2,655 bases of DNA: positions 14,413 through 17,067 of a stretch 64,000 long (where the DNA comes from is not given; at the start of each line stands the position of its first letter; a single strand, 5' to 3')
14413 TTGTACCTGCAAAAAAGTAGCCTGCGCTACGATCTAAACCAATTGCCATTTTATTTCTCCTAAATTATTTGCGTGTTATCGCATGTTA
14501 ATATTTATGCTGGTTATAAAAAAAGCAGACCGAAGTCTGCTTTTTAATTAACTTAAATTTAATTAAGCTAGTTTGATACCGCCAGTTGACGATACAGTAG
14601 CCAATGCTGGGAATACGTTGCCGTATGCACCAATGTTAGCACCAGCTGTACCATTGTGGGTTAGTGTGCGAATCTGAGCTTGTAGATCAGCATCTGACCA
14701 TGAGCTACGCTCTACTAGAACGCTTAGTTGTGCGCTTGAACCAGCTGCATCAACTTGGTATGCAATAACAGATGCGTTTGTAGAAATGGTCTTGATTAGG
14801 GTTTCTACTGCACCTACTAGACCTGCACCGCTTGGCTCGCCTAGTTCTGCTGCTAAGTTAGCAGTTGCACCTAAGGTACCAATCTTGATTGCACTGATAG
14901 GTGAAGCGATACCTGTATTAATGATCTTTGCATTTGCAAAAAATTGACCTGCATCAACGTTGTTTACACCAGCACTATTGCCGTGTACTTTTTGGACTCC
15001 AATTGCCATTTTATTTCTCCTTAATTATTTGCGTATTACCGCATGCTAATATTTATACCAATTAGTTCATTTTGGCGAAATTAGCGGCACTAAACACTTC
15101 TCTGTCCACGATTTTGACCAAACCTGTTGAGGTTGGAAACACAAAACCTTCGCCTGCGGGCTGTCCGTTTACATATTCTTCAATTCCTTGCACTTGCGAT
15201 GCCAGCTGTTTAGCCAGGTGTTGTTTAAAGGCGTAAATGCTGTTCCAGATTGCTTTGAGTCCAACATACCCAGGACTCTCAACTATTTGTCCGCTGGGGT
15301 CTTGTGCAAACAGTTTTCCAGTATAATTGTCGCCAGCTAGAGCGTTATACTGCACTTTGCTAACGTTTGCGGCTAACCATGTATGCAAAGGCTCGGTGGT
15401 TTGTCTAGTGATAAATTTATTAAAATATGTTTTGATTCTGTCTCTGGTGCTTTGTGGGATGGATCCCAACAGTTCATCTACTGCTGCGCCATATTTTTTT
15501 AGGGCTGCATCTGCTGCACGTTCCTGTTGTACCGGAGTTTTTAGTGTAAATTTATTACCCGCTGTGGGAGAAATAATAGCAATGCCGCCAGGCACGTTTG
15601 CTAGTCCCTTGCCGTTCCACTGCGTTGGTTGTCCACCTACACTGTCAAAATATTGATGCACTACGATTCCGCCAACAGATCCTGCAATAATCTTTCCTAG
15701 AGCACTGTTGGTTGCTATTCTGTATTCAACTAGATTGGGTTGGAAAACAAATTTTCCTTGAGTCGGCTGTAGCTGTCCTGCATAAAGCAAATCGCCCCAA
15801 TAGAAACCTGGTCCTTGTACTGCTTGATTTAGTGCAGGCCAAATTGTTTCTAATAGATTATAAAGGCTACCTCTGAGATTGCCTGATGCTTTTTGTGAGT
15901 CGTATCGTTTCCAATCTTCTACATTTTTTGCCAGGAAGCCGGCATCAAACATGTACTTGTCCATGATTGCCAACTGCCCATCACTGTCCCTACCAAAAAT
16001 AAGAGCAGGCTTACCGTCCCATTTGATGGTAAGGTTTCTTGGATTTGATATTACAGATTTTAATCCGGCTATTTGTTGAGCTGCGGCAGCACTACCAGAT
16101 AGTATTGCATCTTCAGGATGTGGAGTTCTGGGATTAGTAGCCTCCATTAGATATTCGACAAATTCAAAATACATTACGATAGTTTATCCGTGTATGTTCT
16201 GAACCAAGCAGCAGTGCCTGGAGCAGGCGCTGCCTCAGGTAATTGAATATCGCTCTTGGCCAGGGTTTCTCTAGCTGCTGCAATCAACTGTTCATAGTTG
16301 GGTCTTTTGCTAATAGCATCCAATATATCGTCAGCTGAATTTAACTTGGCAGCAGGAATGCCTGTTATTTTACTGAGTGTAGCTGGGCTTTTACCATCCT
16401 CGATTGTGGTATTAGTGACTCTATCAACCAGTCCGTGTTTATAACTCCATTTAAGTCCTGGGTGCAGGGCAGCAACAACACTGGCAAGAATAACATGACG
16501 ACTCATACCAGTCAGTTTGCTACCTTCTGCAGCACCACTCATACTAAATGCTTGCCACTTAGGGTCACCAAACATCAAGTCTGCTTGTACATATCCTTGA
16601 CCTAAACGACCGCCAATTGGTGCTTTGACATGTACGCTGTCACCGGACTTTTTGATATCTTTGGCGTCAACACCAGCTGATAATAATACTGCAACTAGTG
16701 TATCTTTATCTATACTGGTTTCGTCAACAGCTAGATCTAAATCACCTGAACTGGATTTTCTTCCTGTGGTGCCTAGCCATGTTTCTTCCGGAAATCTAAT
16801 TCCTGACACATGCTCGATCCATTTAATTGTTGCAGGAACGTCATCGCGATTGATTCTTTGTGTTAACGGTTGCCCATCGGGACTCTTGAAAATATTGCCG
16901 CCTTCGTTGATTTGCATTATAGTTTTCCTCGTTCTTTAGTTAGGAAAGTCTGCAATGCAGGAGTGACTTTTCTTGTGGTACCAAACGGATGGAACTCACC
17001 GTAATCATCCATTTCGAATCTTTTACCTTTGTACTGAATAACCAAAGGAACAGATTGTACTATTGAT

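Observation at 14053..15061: Duplicated late promoter-leader-terminator cassettes driving two highly diverged low-complexity small proteins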

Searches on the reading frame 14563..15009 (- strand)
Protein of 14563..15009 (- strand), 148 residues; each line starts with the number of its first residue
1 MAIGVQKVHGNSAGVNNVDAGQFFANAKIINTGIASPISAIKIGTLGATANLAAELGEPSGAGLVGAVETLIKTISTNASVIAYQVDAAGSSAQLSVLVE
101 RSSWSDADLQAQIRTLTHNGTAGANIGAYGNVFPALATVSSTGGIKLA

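Call 7: search_protein_families(library=pfam, proteins=[window:14563-15009:-], max_evalue=1)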
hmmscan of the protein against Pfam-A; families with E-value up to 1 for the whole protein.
window:14563-15009:- (148 aa): 0 families

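Call 8: search_protein_families(library=phrogs, proteins=[window:14563-15009:-], max_evalue=1)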
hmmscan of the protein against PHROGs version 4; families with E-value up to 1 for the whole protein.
window:14563-15009:- (148 aa): 1 family
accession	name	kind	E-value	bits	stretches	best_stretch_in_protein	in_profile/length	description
phrog_24609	-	unknown function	0.07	14.7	1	28-98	3-73/99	-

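Call 16: find_homologous_proteins(query=window:14566-15009:-)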
Query window:14566-15009:- (148 aa): 474 proteins with E <= 0.001 among 673 candidates; the best 120 are listed.
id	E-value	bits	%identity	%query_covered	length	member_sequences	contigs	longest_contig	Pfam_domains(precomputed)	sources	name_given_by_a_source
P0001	9.0e-83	293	100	100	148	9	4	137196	-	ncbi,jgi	jgi:hypothetical protein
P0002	2.9e-68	246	83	100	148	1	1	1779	-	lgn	-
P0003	8.5e-68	244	82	100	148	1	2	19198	-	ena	-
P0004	3.5e-67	242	86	100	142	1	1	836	-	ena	-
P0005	8.1e-67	241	83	100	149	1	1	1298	-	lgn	-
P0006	1.6e-66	240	82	100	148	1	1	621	-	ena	-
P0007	6.2e-66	238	82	100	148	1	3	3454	-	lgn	-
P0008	6.2e-66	238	82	100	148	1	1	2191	-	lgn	-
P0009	6.3e-66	238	80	100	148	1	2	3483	-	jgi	jgi:hypothetical protein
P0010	1.1e-65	237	81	100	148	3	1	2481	-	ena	-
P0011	1.3e-65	237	80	100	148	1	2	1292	-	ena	-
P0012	1.9e-65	237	80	100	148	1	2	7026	-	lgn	-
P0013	2.1e-65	237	80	100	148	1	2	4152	-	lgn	-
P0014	6.0e-65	235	83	100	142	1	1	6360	-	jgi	jgi:hypothetical protein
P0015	1.0e-64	234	83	100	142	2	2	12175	-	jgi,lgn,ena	jgi:hypothetical protein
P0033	7.2e-55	202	74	100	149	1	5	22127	-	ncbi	-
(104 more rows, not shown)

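Call 18: find_encoding_contigs(protein=P0001, flank=3000, max_places=6)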
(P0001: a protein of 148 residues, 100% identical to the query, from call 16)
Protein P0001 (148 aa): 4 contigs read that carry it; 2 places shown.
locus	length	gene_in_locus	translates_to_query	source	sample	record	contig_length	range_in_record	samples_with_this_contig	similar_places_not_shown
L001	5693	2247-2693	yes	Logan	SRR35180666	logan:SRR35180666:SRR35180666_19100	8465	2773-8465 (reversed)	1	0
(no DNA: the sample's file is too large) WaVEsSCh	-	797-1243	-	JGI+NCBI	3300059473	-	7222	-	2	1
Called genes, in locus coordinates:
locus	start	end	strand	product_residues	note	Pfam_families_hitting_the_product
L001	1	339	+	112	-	?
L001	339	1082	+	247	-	-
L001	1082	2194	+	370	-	PF19782:DUF6267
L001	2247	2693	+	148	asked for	-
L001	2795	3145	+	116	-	-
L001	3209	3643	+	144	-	-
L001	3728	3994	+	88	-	-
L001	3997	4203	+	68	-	-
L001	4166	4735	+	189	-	-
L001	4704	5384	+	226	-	-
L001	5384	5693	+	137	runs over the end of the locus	-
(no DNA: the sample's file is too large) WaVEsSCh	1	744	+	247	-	?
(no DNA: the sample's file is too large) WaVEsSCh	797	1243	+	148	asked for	-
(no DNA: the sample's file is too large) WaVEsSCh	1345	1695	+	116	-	-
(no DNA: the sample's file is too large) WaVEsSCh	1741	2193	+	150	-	-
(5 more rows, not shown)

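Call 19: search_dna_similar(query=window:14566-15009:-, collection=phages, mode=protein, max_evalue=0.001, max_rows=30)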
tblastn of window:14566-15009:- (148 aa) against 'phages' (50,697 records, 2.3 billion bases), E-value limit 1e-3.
No match.

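Call 28: search_solved_structures(query=A2, max_evalue=10)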
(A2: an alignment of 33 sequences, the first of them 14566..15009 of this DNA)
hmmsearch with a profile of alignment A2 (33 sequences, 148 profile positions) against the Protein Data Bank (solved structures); distinct sequences matched with E-value up to 10: 2.
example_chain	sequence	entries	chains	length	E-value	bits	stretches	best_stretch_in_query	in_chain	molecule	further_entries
2h7o_A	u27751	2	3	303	1.2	12.4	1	59-112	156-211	Protein kinase ypkA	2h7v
3dme_A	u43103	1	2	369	1.3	12.3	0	63-96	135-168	conserved exported protein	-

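Call 31: find_related_loci(query=A2, collection=viral_contigs, flank=3000)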
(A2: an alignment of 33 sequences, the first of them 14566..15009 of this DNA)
Query A2 (148 aa) in viral_contigs; peptide patterns used: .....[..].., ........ (x = any residue, [..] = any of these).
94 stretches matched a pattern; 80 encode a relative of the query (tblastn E <= 1e-3); 80 distinct loci.
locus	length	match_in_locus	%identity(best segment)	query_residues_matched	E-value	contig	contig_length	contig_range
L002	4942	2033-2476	91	1-148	4e-86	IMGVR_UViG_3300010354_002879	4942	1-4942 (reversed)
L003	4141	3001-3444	79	1-148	3e-73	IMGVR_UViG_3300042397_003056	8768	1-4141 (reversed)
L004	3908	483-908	74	1-148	6e-66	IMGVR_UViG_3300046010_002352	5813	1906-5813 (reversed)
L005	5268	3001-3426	74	1-148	6e-66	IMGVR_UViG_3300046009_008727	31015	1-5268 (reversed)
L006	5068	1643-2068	74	1-148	9e-66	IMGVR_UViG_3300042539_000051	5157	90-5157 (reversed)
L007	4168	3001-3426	74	1-148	2e-65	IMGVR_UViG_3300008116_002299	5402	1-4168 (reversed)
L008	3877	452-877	75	1-148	4e-65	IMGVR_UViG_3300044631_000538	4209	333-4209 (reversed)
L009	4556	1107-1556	77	1-148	9e-65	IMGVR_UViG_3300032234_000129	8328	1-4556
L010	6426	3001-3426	73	1-148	3e-64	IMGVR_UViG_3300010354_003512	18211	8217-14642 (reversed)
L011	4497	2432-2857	74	1-148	6e-64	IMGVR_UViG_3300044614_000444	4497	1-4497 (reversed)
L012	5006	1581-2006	74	1-148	6e-64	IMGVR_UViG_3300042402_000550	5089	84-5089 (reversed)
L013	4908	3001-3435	73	1-148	2e-63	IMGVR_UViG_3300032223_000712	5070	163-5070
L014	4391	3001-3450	73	1-148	4e-62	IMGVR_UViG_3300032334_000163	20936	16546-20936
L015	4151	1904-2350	71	1-148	5e-62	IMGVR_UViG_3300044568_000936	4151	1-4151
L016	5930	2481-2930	73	1-148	4e-61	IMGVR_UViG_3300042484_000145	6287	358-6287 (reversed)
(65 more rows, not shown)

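Call 35: predict_structure(alignment_id=A2)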
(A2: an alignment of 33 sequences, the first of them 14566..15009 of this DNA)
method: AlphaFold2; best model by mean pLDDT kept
length: 148 residues; sequences in the alignment: 33
mean_pLDDT: 65.3   pTM: 0.62
mean pLDDT of the five models: 65.3, 60.6, 47.9, 45.8, 43.2
residues with pLDDT >= 90: 0; 70-90: 78; 50-70: 34; < 50: 36
segments of 3 or more residues with pLDDT < 50: 1-33, 146-148
pLDDT, mean of each block of 10 residues (from residue 1): 35 45 39 57 70 70 75 80 67 70 82 78 70 80 60
secondary structure, 60 per line:
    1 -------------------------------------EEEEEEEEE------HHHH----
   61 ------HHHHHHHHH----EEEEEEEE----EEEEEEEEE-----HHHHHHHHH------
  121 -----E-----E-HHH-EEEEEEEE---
elements in order: E38-46 H53-56 H67-75 E80-87 E92-100 H106-114 E138-145

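Call 53: search_protein_representatives(alignment_id=A2)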
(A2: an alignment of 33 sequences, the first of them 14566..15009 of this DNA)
Query: 33 sequences, 148 profile positions. Proteins with E-value up to 0.001 (for the whole library): 92; up to 1e-10: 44; up to 1e-30: 11. The best 92 are listed.
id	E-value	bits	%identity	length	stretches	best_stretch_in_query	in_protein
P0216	4.5e-51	189.0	-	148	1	5-148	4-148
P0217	2.2e-49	183.6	-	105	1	1-104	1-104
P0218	2.9e-46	173.4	-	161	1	39-148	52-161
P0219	2.2e-43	164.1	-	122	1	51-148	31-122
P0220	1.8e-39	151.3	-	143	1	1-148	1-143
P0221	3.3e-38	147.3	-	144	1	4-148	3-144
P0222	1.7e-37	145.0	-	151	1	4-148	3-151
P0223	3.9e-35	137.3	-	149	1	5-147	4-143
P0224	1.2e-34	135.7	-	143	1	4-148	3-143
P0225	1.4e-34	135.5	-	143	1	1-148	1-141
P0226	1.4e-33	132.3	-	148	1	5-140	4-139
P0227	2.3e-29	118.6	-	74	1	71-148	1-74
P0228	3.0e-27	111.7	-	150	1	1-148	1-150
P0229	7.0e-26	107.3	-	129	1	5-148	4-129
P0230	7.1e-26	107.3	-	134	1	37-148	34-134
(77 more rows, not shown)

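Call 88: fold_search(model_id=the predicted structure, library=viral)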
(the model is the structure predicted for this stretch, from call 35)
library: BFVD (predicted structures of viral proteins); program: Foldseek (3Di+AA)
matches with E <= 10: 326; with E <= 0.001: 2
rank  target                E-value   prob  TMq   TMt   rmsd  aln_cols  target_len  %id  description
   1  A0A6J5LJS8            1.6e-16  1.00  0.71  0.71  13.9       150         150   74  Uncharacterized protein [uncultured Caudovirales phage]
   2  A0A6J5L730            8.6e-06  1.00  0.58  0.64  11.2       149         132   29  Uncharacterized protein [uncultured Caudovirales phage]
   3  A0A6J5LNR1            1.8e-03  1.00  0.53  0.59  11.2       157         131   17  Uncharacterized protein [uncultured Caudovirales phage]
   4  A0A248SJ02            4.0e-03  1.00  0.48  0.55   5.7       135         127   17  (no name in the UniProt tables at hand)
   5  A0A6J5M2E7            1.2e-02  0.95  0.38  0.43  12.6       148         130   16  Uncharacterized protein [uncultured Caudovirales phage]
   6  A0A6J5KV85            5.0e-02  0.72  0.39  0.40   9.2       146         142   12  Uncharacterized protein [uncultured Caudovirales phage]
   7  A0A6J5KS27            1.1e-01  0.41  0.31  0.36  12.6        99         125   15  Uncharacterized protein [uncultured Caudovirales phage]
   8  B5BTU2                2.0e-01  0.75  0.35  0.41   5.8       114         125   10  Uncharacterized protein [Ralstonia phage RSB1]
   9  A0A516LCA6            2.4e-01  0.20  0.29  0.06  10.6       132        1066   14  (no name in the UniProt tables at hand)
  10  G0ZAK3                3.1e-01  0.33  0.36  0.39   6.6       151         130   10  E4 ORF2 [titi monkey adenovirus 1]
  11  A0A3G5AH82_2          4.4e-01  0.15  0.35  0.07  11.9       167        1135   11  DNA-directed RNA polymerase subunit [Sylvanvirus sp.]
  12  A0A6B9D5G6            4.7e-01  0.47  0.35  0.08   4.3       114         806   10  Nonstructural protein NS1 [Syngnathus scovelli chapparvovirus]
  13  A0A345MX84            4.7e-01  0.13  0.27  0.19   7.0       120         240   11  (no name in the UniProt tables at hand)
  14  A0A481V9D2            5.0e-01  0.25  0.27  0.08   6.7        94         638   12  Prohead protease protein [Halobacterium phage ChaoS9]
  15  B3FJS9                5.0e-01  0.23  0.29  0.17   8.6        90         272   13  Uncharacterized protein [Pseudomonas phage 201phi2-1]
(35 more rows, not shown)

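Call 99: list_cluster_members(proteins=[P0001, P0033, P0123, P0176])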
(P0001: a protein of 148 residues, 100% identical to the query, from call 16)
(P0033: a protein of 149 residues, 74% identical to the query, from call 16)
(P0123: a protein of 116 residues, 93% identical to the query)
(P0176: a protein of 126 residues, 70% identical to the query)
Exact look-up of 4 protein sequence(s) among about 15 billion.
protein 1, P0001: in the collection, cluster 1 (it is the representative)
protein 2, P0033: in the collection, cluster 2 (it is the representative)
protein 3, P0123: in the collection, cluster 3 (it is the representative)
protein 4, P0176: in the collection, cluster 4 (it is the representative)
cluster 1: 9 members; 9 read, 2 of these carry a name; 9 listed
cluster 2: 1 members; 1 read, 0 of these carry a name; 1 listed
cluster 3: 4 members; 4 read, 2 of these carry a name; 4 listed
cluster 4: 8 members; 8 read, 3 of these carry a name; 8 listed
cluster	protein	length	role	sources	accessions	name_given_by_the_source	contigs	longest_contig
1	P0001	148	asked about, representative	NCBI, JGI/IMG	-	hypothetical protein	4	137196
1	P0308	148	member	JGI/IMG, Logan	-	hypothetical protein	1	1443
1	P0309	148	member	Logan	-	-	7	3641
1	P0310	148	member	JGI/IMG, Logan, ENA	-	-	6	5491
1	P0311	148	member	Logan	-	-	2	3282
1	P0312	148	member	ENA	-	-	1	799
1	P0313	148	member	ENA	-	-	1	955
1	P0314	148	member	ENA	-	-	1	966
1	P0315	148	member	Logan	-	-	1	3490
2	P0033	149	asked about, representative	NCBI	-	-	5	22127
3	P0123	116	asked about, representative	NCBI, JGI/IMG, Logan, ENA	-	hypothetical protein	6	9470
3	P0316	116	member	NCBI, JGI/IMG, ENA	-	hypothetical protein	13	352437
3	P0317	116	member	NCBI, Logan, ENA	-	-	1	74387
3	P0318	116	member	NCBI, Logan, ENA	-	-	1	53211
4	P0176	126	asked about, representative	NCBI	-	-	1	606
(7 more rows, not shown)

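Call 100: find_related_loci(query=A2, collection=genome_contigs, flank=3000)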
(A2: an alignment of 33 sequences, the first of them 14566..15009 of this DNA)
Query A2 (148 aa) in genome_contigs; peptide patterns used: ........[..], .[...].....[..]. (x = any residue, [..] = any of these).
77 stretches matched a pattern, but none encodes a relative of the query by tblastn (E <= 1e-3).

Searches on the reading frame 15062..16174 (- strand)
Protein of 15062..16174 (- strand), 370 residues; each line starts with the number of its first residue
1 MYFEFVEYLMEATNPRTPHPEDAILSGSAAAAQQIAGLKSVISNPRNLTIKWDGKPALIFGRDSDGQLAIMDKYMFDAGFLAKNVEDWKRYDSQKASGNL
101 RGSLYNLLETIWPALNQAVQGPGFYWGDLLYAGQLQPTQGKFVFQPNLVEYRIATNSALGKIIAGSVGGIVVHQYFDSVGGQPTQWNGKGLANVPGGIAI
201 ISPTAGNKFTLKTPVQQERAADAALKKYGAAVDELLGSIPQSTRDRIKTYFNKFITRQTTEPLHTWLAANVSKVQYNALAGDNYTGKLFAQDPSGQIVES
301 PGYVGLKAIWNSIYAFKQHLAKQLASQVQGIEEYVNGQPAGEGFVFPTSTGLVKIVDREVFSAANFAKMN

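Call 7: search_protein_families(library=pfam, proteins=[window:15062-16174:-], max_evalue=1)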
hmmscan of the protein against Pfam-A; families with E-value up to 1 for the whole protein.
window:15062-16174:- (370 aa): 2 families
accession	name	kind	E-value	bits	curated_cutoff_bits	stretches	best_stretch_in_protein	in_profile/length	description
PF19782.4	DUF6267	-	5.7e-29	102.1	27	1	19-367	6-373/376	Family of unknown function (DUF6267)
PF22077.1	C2c1_Nuc-II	-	0.24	11.9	27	0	231-267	12-50/128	CRISPR-associated endonuclease C2c1 Nuc-II domain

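Call 8: search_protein_families(library=phrogs, proteins=[window:15062-16174:-], max_evalue=1)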
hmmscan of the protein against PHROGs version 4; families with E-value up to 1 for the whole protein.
window:15062-16174:- (370 aa): 1 family
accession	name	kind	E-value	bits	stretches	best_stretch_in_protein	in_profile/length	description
phrog_455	-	unknown function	3.8e-27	97.1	2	127-367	130-335/764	-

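Call 45: search_dna_similar(query=window:15062-16174:-, collection=phages, mode=protein, max_evalue=0.001, max_rows=25)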
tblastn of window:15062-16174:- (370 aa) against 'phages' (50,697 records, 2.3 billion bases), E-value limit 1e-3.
Records with a match: 44; places in all: 44; records where one place covers at least 80% of the query: 22.
Best place of each record, by identity: <60% 44.
By first word of the organism name: Cyanophage 30; Synechococcus 8; Methylophilales 4; Pelagibacter 2.
By host as written in the record: Synechococcus 21; Synechococcus sp. WH8102 7; Synechococcus sp. 4; Methylophilales_sp._H5P1 4; Prochlorococcus NATL2A 2; Prochlorococcus sp. NATL2A 2; - 2; Candidatus Pelagibacter ubique HTCC1062 2.
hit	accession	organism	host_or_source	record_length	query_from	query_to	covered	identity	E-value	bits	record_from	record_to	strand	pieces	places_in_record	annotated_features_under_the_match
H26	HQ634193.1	Cyanophage P-RSM6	Prochlorococcus NATL2A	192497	48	366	86%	25.1%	4e-4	49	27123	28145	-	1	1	hypothetical protein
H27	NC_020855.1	Cyanophage P-RSM6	Prochlorococcus NATL2A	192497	48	366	86%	25.1%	4e-4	49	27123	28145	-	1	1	hypothetical protein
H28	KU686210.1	Synechococcus phage S-WAM1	Synechococcus sp.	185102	48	366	86%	25.1%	3e-4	49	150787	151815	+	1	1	hypothetical protein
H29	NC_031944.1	Synechococcus phage S-WAM1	Synechococcus sp.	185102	48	366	86%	25.1%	3e-4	49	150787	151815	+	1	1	hypothetical protein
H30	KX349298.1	Cyanophage S-RIM14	Synechococcus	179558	48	367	86%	23.8%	2e-7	59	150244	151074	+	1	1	hypothetical protein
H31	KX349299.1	Cyanophage S-RIM14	Synechococcus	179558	48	367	86%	23.8%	2e-7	59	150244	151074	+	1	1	hypothetical protein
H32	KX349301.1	Cyanophage S-RIM14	Synechococcus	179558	48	367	86%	23.8%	2e-7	59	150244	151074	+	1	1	hypothetical protein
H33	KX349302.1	Cyanophage S-RIM14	Synechococcus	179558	48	367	86%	23.8%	2e-7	59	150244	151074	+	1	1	hypothetical protein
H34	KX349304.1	Cyanophage S-RIM14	Synechococcus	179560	48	367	86%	23.8%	2e-7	59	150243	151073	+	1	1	hypothetical protein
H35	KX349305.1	Cyanophage S-RIM14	Synechococcus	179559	48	367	86%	23.8%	2e-7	59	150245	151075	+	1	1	hypothetical protein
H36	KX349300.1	Cyanophage S-RIM14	Synechococcus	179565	48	367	86%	23.8%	2e-7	59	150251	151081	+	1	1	hypothetical protein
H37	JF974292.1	Cyanophage S-SSM2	Synechococcus sp. WH8102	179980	48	367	86%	23.8%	2e-7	59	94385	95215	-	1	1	hypothetical protein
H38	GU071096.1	Synechococcus phage S-ShM2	Synechococcus sp. WH8102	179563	48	367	86%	23.8%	3e-7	59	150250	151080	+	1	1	hypothetical protein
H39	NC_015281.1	Synechococcus phage S-ShM2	Synechococcus sp. WH8102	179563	48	367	86%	23.8%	3e-7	59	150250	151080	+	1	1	hypothetical protein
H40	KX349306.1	Cyanophage S-RIM14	Synechococcus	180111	48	367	86%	23.8%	3e-7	59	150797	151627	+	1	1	hypothetical protein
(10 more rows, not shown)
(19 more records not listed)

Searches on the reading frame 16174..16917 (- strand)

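Call 7: search_protein_families(library=pfam, proteins=[window:16174-16917:-], max_evalue=1)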
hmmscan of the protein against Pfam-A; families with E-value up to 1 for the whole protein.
window:16174-16917:- (247 aa): 1 family
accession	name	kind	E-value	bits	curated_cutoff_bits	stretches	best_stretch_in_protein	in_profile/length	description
PF07865.16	DUF1652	-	0.28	11.5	23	1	172-200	30-58/67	Protein of unknown function (DUF1652)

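Call 8: search_protein_families(library=phrogs, proteins=[window:16174-16917:-], max_evalue=1)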
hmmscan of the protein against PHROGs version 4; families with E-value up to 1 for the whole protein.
window:16174-16917:- (247 aa): 0 families
